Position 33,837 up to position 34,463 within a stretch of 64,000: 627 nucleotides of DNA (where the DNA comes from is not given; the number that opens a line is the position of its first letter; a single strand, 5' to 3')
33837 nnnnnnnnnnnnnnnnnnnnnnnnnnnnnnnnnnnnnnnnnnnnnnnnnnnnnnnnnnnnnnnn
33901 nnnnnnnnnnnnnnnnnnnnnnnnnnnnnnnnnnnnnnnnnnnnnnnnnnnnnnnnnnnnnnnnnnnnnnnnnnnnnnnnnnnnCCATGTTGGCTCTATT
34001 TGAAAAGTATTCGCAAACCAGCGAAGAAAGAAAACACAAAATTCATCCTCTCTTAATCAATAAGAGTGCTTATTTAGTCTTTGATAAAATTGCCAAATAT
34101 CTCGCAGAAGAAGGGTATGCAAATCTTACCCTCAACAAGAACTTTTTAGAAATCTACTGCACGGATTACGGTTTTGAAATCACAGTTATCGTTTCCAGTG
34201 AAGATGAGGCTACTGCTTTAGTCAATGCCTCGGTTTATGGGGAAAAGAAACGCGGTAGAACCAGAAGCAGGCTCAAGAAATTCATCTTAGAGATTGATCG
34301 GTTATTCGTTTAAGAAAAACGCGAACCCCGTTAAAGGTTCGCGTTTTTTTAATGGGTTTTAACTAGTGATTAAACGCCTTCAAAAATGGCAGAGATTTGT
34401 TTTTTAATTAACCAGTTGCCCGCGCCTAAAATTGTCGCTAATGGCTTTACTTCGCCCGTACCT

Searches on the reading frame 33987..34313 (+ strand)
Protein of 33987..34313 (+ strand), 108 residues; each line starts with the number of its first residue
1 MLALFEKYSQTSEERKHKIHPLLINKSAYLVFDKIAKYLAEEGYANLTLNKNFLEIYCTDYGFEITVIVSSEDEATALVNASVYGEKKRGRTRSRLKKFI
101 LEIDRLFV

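Call 89: search_protein_families(library=pfam, proteins=[window:33987-34313:+], max_evalue=0.1)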
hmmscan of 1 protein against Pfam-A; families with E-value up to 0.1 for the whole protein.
window:33987-34313:+ (108 aa): 0 families
